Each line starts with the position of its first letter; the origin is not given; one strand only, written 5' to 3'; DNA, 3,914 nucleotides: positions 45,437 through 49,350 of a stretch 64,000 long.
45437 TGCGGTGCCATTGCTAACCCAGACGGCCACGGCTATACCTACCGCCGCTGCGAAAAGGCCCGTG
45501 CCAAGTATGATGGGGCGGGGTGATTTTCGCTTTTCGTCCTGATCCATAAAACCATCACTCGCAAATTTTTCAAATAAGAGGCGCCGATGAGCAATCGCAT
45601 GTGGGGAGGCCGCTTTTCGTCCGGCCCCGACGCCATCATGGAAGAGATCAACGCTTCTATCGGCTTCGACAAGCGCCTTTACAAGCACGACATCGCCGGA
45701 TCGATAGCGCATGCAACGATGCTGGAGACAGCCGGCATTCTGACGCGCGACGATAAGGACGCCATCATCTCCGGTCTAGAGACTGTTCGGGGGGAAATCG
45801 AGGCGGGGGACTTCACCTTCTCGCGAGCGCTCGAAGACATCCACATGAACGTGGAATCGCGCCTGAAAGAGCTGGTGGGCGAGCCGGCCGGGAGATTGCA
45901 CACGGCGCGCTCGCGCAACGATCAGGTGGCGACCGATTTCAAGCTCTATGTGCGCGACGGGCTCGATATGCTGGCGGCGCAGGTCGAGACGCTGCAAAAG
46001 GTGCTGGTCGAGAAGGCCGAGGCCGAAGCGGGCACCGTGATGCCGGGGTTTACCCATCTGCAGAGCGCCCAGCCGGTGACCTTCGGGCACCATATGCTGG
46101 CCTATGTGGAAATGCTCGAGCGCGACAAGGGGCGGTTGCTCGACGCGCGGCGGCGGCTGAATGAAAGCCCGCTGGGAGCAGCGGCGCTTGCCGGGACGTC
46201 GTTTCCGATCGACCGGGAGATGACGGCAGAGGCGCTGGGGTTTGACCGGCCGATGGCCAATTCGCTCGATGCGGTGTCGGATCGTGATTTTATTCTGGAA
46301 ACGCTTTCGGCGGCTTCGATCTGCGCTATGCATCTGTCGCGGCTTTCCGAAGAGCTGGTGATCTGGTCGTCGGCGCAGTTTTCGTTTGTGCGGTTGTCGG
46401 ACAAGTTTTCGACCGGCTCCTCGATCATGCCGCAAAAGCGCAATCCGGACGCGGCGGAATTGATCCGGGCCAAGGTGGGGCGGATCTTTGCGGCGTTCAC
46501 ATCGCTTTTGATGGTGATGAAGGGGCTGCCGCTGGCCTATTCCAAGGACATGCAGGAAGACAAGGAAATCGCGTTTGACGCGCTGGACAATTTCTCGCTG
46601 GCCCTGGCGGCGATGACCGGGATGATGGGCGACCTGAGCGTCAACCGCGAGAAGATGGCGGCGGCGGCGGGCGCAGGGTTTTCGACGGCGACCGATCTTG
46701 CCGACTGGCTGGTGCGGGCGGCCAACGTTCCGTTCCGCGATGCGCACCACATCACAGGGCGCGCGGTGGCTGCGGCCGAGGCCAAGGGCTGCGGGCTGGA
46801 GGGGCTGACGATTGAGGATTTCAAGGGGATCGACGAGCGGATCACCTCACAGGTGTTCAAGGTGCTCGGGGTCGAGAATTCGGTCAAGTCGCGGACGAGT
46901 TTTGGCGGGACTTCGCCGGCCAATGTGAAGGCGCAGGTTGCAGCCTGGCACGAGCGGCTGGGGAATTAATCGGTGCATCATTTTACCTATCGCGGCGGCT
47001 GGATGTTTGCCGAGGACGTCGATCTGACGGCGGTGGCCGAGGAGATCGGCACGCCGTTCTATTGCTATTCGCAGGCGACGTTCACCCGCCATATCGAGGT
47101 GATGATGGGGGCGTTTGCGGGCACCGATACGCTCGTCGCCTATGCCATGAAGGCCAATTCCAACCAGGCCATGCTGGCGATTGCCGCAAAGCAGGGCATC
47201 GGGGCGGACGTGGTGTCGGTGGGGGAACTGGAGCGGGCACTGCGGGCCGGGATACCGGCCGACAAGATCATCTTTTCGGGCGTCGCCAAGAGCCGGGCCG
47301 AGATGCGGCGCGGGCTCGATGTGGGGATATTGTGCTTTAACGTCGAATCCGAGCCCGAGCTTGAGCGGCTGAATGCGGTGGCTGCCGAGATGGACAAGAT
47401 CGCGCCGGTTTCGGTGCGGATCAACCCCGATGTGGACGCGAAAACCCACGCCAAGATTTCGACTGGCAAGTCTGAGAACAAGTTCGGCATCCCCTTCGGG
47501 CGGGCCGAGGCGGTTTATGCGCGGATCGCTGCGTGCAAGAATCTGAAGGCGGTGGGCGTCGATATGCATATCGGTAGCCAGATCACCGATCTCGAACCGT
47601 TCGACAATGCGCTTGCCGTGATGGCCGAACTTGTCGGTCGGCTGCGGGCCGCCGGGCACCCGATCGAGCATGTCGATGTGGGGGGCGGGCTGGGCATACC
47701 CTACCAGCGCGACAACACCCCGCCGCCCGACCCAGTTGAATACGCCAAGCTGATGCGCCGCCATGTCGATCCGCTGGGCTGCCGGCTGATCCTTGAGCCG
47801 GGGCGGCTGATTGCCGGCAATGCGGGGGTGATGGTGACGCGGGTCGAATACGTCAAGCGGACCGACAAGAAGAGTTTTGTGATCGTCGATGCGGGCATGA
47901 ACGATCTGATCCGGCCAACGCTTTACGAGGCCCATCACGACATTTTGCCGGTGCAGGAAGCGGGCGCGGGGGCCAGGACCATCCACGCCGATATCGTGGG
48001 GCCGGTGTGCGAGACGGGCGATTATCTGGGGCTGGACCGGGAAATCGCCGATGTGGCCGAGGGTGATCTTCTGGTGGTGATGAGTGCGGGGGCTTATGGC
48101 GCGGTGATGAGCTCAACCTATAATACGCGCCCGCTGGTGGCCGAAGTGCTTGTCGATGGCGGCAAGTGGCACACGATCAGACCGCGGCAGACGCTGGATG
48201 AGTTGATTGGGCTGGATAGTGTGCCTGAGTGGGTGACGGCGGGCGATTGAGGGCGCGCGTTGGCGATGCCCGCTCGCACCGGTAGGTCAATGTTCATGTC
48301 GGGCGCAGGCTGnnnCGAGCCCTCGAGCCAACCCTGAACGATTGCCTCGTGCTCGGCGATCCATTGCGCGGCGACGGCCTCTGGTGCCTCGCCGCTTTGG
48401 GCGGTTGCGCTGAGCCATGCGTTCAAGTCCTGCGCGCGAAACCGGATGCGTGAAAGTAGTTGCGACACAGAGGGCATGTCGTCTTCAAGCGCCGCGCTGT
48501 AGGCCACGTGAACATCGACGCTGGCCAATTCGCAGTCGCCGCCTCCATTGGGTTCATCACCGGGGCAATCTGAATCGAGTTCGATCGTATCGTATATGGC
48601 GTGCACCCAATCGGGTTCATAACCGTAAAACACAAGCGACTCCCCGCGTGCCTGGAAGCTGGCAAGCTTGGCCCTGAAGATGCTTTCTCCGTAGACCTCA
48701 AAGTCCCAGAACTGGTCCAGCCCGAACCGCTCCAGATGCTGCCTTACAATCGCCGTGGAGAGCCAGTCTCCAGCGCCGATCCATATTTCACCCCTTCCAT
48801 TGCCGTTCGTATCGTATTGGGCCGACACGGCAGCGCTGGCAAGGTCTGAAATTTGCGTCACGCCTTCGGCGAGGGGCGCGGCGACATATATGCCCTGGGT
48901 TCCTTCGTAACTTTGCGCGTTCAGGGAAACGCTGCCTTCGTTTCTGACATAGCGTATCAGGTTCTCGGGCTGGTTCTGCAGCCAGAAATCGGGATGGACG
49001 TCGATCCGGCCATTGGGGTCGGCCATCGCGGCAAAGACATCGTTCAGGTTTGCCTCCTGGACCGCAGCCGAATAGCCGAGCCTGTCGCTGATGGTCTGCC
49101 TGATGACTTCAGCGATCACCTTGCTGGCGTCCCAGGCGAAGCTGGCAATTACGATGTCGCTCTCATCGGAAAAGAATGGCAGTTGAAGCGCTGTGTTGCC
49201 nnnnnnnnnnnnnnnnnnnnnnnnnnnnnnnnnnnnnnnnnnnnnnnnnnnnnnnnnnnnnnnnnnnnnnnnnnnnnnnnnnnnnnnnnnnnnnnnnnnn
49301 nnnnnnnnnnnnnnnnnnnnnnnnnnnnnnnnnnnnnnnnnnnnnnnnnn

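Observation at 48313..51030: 905-aa fusion of a DMT/EamA-like transporter body with a periplasmic OpuAC-type binding domain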

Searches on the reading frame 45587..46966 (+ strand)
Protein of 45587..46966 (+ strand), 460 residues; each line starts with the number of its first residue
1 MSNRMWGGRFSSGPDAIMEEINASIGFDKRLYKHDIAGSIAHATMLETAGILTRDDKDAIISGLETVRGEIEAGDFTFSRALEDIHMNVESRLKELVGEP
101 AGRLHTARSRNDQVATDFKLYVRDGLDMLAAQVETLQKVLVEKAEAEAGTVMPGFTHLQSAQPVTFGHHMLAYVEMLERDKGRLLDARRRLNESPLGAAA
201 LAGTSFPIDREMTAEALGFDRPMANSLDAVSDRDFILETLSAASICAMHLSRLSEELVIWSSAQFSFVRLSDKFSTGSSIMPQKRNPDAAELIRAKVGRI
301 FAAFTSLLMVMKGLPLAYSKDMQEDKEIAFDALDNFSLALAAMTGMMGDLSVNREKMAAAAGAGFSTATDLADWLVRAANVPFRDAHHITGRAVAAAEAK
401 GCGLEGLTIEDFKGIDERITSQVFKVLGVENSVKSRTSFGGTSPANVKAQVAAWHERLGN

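Call 83: search_protein_families(library=ncbifam, proteins=[window:45587-46966:+], max_evalue=0.00001)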
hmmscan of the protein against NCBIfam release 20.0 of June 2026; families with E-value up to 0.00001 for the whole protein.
window:45587-46966:+ (460 aa): 19 families
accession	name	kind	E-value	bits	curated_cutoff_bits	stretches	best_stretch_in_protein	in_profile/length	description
TIGR00838.1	argH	equivalog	9.6e-187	621.5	279.5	1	5-458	1-454/455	argininosuccinate lyase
NF008964.0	PRK12308.1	equivalog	8.9e-157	523.1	657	1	5-458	3-456/624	argininosuccinate lyase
NF002563.0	PRK02186.1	subfamily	2e-74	251.3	625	1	33-453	439-851/890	argininosuccinate lyase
NF052535.1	CoM_syn_XcbC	exception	1.3e-69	235.3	575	1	7-458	9-465/495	2-phosphosulfolactate phosphatase XcbC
NF005218.0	PRK06705.1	equivalog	6.9e-54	183.4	883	1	39-410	45-417/502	argininosuccinate lyase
NF005000.0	PRK06389.1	equivalog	2.1e-34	119.4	388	1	17-394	17-383/434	argininosuccinate lyase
TIGR00928.1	purB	equivalog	4.9e-23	81.6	326.2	1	87-358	74-348/436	adenylosuccinate lyase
NF008909.0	PRK12273.1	subfamily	7.7e-23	81.1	510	1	100-309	133-351/474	aspartate ammonia-lyase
TIGR02426.1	protocat_pcaB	equivalog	1.9e-22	79.7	355.75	1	49-303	38-291/338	3-carboxy-cis,cis-muconate cycloisomerase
NF006500.1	PRK08937.2-4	subfamily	9.7e-22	77.3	626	1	108-361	105-360/448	adenylosuccinate lyase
NF006554.0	PRK09053.1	equivalog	7.3e-21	74.5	595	1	105-421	104-422/453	3-carboxy-cis,cis-muconate cycloisomerase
TIGR00839.1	aspA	equivalog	8e-20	71.2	681.2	1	99-295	127-332/468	aspartate ammonia-lyase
NF052536.2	CoM_syn_XcbD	exception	1.5e-17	63.5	600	1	115-411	112-410/443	3-sulfopropionylcysteine synthase XcbD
NF011092.0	PRK14515.1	subfamily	7.2e-17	61.4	876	1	69-294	109-340/479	aspartate ammonia-lyase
NF004631.0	PRK05975.1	equivalog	2.2e-13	49.9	371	1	49-294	47-289/352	3-carboxy-cis,cis-muconate cycloisomerase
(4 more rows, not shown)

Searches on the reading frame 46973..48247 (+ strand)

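Call 83: search_protein_families(library=ncbifam, proteins=[window:46973-48247:+], max_evalue=0.00001)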
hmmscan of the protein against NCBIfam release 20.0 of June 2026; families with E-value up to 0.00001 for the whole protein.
window:46973-48247:+ (425 aa): 7 families
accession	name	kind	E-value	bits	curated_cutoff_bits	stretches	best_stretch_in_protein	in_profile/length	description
TIGR01048.1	lysA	equivalog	4.2e-150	499.9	297.9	1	9-414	7-415/417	diaminopimelate decarboxylase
NF006515.0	PRK08961.1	equivalog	2.2e-74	250.9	802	1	12-395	489-860/861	bifunctional aspartate kinase/diaminopimelate decarboxylase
TIGR03099.1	dCO2ase_PEP1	hypoth_equivalog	4.6e-60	203.8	478.45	1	12-394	9-398/398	pyridoxal-dependent decarboxylase, exosortase A system-associated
NF052544.1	OrLyDeCDokD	equivalog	3.5e-59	200.6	700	1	8-416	23-460/461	ornithine/lysine decarboxylase DokD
NF041039.1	FslC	exception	1e-17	64.1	500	1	52-378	55-388/418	rhizoferrin biosystnesis N-citrylornithine decarboxylase FslC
NF003763.0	PRK05354.1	equivalog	4.3e-15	55.3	369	1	122-257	175-310/636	biosynthetic arginine decarboxylase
TIGR01273.1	speA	equivalog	1e-14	54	624.1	1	122-250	167-295/624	arginine decarboxylase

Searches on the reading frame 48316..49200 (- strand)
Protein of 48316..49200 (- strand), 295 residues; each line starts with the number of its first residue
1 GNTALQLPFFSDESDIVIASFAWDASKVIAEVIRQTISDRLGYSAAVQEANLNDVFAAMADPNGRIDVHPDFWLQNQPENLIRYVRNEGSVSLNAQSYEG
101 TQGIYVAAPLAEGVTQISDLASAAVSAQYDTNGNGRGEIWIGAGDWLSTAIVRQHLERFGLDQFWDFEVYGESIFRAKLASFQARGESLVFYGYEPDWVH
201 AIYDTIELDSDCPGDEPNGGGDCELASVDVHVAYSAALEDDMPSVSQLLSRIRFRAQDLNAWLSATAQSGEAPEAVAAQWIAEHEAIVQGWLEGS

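Call 30: search_solved_structures(query=window:48316-49200:-, max_evalue=0.01, show_alignments=5)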
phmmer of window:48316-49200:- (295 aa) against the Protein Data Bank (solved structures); distinct sequences matched with E-value up to 0.01: 6.
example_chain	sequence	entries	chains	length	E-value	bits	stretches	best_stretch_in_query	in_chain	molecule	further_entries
2reg_A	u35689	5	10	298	2.4e-10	43.4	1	33-294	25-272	PUTATIVE GLYCINE BETAINE-BINDING ABC TRANSPORTER PROTEIN | PUTATIVE GLYCINE BETAINE ABC TRANSPORTER PROTEIN | Putative choline ABC transporter, periplasmic solu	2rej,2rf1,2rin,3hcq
2b4l_A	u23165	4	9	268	8.6e-07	31.7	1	172-294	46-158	Glycine betaine-binding protein | Glycine betaine ABC transport system glycine betaine-binding protein OpuAC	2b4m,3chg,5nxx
3l6g_A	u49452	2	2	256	2.1e-06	30.4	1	20-295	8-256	Betaine ABC transporter permease and substrate binding protein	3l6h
7ahc_A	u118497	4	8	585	1.5e-05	27.6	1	17-295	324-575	ABC transporter permease subunit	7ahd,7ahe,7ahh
3tmg_A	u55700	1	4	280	0.00012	24.7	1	20-210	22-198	Glycine betaine, L-proline ABC transporter, glycine/betaine/L-proline-binding protein (Pro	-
1r9l_A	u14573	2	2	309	0.00051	22.6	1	113-292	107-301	Glycine betaine-binding periplasmic protein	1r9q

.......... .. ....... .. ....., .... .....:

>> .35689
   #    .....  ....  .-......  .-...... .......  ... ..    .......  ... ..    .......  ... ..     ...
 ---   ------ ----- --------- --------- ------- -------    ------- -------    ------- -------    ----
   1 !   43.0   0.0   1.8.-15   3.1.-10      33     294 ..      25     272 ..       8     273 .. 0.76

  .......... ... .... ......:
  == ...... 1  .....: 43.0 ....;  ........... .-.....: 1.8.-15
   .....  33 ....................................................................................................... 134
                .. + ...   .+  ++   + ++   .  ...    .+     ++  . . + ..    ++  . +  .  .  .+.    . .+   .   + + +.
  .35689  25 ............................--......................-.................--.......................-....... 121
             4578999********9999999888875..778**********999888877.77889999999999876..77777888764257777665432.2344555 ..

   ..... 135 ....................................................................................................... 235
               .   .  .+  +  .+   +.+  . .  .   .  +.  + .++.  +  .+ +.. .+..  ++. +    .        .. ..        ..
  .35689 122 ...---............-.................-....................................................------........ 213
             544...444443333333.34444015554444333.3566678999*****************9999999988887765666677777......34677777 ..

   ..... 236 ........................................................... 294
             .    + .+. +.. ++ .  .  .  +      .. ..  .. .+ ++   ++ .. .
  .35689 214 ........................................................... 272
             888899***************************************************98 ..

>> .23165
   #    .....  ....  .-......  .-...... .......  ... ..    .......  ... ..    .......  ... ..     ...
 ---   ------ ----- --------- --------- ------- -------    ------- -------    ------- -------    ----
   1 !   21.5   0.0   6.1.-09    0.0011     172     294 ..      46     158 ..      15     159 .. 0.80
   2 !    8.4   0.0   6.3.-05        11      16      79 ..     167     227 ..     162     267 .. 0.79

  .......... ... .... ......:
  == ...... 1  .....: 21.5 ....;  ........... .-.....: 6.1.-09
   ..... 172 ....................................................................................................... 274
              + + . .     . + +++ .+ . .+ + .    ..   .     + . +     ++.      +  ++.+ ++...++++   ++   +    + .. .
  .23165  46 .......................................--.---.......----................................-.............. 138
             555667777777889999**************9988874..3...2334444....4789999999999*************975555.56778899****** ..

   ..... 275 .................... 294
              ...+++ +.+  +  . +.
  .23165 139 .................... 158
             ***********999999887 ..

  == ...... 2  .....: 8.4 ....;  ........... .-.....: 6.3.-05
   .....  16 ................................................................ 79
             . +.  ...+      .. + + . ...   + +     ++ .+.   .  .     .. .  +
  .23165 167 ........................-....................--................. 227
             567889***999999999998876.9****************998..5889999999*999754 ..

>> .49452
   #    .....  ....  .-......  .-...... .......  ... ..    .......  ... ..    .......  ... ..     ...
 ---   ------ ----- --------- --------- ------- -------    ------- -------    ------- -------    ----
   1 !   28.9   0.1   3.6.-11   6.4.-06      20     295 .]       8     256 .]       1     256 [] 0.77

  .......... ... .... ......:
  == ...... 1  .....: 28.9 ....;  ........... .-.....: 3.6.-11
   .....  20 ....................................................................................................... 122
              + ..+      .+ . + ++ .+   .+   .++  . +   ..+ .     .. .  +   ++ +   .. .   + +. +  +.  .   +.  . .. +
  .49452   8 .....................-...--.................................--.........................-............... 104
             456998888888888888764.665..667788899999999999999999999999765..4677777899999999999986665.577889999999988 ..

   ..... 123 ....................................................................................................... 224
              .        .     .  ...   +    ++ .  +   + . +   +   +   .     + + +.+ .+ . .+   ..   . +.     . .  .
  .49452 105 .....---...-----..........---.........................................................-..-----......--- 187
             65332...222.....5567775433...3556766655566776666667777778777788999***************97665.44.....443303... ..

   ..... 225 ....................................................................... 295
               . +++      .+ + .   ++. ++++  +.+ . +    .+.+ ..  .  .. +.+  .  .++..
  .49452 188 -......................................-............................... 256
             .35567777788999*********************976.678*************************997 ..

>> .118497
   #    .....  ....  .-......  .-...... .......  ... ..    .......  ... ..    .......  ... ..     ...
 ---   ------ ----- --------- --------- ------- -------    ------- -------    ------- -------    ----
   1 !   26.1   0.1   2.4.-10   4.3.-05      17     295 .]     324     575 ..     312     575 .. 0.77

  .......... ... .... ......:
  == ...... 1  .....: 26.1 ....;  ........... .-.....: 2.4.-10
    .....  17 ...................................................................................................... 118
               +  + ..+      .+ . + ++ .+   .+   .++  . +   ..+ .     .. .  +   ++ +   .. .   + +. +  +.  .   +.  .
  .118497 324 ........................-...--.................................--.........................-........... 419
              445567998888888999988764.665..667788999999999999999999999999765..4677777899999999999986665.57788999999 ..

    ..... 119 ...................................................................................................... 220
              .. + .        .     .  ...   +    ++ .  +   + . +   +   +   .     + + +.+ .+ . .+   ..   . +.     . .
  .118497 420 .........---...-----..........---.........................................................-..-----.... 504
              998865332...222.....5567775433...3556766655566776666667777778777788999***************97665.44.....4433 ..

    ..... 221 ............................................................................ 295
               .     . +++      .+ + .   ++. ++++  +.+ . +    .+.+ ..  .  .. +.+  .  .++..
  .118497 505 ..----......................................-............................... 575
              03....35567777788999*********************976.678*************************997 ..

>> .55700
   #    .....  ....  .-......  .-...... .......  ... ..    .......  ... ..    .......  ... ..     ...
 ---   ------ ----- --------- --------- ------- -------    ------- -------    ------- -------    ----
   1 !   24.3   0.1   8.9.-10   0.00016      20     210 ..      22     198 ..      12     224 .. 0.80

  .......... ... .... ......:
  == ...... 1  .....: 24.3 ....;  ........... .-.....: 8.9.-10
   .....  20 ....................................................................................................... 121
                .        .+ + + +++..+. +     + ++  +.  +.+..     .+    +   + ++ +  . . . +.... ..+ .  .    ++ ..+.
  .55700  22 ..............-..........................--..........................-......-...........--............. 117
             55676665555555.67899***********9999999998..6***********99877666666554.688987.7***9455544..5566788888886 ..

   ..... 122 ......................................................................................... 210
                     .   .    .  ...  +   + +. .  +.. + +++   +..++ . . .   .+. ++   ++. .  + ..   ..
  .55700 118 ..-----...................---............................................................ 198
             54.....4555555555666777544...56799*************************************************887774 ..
